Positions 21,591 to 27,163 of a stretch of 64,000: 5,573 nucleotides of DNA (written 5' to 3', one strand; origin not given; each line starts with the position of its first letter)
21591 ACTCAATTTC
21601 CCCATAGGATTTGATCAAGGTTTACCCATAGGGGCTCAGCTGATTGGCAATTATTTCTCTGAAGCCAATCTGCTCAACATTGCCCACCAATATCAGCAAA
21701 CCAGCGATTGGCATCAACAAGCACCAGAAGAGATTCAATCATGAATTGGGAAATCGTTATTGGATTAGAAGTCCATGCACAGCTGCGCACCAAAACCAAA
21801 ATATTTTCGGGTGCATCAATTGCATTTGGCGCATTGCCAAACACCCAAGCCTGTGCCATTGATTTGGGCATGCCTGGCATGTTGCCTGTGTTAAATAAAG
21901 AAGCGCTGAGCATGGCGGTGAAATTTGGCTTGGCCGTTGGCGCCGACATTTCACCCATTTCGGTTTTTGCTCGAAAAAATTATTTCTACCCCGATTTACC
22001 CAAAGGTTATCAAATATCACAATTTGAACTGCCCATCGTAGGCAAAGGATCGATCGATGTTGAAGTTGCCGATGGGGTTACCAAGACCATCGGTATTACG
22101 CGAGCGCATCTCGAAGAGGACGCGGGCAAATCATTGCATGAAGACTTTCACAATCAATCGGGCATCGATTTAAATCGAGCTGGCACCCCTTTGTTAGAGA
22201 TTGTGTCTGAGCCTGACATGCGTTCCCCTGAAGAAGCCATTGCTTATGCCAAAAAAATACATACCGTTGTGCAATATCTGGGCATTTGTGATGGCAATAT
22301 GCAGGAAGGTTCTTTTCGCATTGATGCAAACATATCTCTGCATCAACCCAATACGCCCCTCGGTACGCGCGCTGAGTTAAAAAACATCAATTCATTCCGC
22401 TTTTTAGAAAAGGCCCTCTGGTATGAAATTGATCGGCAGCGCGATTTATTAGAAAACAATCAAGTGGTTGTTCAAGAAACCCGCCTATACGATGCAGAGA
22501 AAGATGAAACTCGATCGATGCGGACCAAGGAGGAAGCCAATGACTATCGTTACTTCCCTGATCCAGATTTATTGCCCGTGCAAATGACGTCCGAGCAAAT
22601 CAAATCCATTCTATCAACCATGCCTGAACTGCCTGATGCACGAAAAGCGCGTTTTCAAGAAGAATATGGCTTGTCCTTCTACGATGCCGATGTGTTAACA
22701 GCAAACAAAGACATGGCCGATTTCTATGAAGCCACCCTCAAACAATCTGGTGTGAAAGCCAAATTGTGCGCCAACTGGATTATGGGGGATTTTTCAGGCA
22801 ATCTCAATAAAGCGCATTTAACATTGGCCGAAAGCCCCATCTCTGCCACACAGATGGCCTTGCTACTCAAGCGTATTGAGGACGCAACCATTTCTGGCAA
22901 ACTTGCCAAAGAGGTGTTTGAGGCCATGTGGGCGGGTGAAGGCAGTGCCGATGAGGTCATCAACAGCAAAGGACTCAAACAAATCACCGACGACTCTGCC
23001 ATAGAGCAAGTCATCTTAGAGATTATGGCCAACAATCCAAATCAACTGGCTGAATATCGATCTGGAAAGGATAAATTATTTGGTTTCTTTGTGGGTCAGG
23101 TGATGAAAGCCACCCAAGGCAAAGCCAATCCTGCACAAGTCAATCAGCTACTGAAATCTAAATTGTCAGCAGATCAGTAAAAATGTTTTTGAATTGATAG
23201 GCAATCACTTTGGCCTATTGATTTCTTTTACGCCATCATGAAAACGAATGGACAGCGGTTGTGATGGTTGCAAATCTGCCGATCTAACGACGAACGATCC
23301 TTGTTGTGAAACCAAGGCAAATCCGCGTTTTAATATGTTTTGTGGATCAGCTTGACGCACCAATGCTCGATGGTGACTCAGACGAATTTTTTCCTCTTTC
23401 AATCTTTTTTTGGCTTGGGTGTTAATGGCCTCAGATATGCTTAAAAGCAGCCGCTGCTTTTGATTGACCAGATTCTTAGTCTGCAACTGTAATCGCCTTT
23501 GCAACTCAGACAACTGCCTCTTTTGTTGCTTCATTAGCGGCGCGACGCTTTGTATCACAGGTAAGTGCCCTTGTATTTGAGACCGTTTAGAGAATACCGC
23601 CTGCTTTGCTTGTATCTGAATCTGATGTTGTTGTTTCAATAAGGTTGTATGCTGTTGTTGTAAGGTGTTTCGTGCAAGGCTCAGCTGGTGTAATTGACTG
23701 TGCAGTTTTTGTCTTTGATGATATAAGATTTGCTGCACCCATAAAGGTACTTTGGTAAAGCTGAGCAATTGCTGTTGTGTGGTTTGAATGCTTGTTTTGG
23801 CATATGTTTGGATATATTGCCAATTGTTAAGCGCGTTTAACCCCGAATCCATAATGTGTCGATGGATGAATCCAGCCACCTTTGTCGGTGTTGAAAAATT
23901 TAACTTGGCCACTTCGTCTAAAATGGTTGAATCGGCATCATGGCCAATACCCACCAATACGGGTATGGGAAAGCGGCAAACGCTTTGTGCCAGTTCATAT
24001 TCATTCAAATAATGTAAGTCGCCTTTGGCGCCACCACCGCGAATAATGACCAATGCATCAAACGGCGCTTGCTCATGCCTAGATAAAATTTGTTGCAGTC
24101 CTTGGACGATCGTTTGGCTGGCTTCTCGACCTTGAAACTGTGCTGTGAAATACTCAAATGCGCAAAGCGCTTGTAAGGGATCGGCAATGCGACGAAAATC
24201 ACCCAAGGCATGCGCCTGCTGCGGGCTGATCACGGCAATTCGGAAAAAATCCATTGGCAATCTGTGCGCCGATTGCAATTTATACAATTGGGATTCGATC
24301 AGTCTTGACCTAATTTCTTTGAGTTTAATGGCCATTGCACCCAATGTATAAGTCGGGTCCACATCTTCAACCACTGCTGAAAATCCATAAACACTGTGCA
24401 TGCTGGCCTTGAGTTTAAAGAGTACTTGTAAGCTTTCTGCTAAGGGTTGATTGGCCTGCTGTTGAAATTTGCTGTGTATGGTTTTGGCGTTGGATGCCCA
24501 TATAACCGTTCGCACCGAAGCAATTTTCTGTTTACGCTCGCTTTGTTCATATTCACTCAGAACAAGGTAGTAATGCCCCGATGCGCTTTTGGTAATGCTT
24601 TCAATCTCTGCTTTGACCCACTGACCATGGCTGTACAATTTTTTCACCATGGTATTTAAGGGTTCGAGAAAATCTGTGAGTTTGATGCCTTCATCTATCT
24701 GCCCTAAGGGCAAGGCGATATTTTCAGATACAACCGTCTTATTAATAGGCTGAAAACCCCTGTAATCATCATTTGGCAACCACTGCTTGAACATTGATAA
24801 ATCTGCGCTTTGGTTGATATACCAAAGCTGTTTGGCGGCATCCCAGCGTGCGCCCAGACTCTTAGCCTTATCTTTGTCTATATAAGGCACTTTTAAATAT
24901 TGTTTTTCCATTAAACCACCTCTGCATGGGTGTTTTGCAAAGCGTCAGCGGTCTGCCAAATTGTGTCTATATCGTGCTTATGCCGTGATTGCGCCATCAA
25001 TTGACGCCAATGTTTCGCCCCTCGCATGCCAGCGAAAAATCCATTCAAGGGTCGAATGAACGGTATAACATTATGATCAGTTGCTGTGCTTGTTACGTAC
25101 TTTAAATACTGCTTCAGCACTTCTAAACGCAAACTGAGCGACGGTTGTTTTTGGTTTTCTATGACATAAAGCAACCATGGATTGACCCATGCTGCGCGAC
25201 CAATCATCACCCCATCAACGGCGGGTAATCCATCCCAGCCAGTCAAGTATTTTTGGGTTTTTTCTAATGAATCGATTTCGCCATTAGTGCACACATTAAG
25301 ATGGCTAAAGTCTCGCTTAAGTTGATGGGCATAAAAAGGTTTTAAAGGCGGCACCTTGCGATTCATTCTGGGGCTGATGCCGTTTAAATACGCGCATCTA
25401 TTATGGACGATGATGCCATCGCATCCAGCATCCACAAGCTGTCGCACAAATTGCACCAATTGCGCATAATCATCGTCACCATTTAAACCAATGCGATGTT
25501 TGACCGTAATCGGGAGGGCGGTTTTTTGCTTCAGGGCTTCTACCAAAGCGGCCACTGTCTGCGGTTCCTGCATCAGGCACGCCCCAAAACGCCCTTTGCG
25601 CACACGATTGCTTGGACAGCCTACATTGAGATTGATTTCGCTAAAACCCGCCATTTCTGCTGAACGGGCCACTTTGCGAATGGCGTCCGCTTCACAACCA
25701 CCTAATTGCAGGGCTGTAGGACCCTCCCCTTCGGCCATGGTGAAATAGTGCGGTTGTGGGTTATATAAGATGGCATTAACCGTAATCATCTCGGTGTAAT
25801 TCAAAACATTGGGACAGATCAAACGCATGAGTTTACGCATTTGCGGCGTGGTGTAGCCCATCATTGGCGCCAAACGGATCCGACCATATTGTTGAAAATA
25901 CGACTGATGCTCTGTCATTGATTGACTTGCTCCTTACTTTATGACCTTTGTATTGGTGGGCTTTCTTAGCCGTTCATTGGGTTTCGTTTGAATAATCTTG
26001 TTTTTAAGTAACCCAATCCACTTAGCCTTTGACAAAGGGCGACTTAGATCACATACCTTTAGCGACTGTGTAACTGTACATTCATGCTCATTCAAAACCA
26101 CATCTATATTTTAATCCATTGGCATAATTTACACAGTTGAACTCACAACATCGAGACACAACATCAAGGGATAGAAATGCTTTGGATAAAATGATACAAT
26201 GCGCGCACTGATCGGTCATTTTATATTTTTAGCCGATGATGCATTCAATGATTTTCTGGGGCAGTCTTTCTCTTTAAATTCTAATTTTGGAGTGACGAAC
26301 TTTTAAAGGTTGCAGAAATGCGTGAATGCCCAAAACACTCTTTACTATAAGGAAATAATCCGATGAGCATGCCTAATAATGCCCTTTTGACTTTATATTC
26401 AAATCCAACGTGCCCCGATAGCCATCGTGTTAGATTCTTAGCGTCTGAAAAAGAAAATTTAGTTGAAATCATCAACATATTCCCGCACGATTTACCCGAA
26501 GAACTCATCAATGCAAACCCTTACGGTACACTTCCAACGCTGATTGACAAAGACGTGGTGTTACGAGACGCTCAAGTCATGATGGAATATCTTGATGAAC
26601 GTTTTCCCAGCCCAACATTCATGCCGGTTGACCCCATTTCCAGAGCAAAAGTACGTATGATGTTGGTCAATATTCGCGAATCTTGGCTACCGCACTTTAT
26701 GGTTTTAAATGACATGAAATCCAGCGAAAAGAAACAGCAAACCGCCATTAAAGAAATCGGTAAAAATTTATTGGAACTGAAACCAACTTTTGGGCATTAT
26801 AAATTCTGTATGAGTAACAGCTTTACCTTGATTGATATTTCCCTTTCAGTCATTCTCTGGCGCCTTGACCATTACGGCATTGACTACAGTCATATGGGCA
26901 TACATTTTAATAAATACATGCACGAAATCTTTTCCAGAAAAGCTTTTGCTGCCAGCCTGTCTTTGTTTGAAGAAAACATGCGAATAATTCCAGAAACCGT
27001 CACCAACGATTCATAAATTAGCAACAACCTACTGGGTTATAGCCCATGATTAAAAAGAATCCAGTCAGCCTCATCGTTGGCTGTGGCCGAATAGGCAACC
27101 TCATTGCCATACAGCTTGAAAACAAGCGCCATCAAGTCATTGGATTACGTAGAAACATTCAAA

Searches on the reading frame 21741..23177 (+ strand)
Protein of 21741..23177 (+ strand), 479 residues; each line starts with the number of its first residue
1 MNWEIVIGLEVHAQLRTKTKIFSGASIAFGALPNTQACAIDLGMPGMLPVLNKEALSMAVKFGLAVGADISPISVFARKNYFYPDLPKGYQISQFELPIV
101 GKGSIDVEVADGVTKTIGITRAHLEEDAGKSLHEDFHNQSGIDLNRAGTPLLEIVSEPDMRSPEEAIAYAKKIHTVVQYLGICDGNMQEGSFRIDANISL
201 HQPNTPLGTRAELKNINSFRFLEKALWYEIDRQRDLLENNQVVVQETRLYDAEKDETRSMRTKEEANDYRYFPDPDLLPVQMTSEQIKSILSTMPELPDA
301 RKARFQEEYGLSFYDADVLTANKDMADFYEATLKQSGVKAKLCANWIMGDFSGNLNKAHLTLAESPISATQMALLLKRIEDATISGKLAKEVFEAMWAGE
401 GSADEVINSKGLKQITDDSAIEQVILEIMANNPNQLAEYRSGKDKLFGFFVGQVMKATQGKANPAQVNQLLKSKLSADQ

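Call 57: find_homologous_proteins(query=window:21741-23177:+, max_evalue=1e-50)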
Query window:21741-23177:+ (479 aa): 8000 proteins with E <= 1e-50 among 8000 candidates; the best 120 are listed.
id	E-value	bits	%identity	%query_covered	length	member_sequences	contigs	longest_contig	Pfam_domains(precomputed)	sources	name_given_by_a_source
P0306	0.0e+0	1064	99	100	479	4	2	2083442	PF02637.24,PF02934.21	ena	-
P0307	5.1e-232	789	72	99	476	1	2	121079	PF02637.24,PF02934.21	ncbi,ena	-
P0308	1.0e-231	788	74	99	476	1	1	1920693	PF02637.24,PF02934.21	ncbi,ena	-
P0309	1.5e-231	787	72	100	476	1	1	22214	PF02637.24,PF02934.21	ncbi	-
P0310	2.8e-231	786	72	100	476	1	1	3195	PF02637.24,PF02934.21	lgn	-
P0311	1.7e-230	784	72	99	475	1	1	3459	PF02637.24,PF02934.21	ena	-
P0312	2.0e-230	784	71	100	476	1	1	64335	PF02637.24,PF02934.21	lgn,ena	-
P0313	5.3e-230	782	72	99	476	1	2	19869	PF02637.24,PF02934.21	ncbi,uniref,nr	ncbi:Asp-tRNA(Asn)/Glu-tRNA(Gln) amidotransferase subunit GatB [Sulfurivirga sp.]|uniref:Asp-tRNA(As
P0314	7.0e-230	782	72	99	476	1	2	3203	PF02637.24,PF02934.21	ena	-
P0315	9.5e-230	781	72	99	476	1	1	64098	PF02637.24,PF02934.21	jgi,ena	-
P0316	1.3e-229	781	71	100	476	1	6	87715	PF02637.24,PF02934.21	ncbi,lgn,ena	-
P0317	2.2e-229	780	71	99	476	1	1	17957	PF02637.24,PF02934.21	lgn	-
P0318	2.2e-229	780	72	99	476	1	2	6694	PF02637.24,PF02934.21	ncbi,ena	-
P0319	2.5e-229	780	72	99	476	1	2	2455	PF02637.24,PF02934.21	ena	-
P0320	3.7e-229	779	71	99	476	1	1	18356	PF02637.24,PF02934.21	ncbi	-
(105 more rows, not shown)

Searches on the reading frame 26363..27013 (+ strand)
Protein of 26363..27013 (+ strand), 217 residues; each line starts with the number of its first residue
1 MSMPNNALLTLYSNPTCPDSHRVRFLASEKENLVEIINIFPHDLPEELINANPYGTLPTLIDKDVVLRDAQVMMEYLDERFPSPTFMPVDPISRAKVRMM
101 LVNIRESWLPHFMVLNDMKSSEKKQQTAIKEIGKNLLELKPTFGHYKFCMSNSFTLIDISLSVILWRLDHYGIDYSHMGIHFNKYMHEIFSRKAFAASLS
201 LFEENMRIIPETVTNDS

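Call 28: search_protein_families(library=pfam, proteins=[window:26363-27013:+], max_evalue=0.01)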
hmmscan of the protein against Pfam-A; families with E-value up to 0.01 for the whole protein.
window:26363-27013:+ (217 aa): 5 families
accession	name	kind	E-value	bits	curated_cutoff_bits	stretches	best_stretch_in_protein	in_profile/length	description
PF13417.12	GST_N_3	-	5.5e-13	49.5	22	1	11-84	1-74/75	Glutathione S-transferase, N-terminal domain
PF13409.12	GST_N_2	-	1.4e-11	45.3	25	1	16-80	1-70/70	Glutathione S-transferase, N-terminal domain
PF02798.26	GST_N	-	4.3e-11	43.4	20.9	1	9-79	3-76/76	Glutathione S-transferase, N-terminal domain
PF00462.30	Glutaredoxin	-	0.00017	22.2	22.9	1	10-61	2-54/60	Glutaredoxin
PF00043.30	GST_C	-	0.0058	17.3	20.7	0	116-192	15-92/93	Glutathione S-transferase, C-terminal domain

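Call 69: search_protein_families(library=ncbifam, proteins=[window:26363-27013:+], max_evalue=0.00001)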
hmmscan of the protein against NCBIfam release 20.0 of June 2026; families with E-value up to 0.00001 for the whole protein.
window:26363-27013:+ (217 aa): 6 families
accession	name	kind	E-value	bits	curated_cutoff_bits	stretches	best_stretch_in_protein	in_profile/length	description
NF007016.1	PRK09481.1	equivalog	1e-51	175.3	314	1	7-207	9-208/209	stringent starvation protein SspA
TIGR01262.1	maiA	equivalog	1.3e-12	47.8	171.05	1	37-178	30-183/211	maleylacetoacetate isomerase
NF050814.1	FtsZBindFzlA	equivalog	2.5e-10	40.5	300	1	9-101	5-101/228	FtsZ-binding protein FzlA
NF007682.0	PRK10357.1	equivalog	1e-07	31.7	181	1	15-100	7-93/202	glutathione S-transferase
NF007831.0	PRK10542.1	equivalog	1.6e-06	27.8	198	1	46-200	41-196/201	glutathione transferase GstA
NF011693.0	PRK15113.1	equivalog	3.6e-06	26.8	150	1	56-192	58-199/214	glutathione transferase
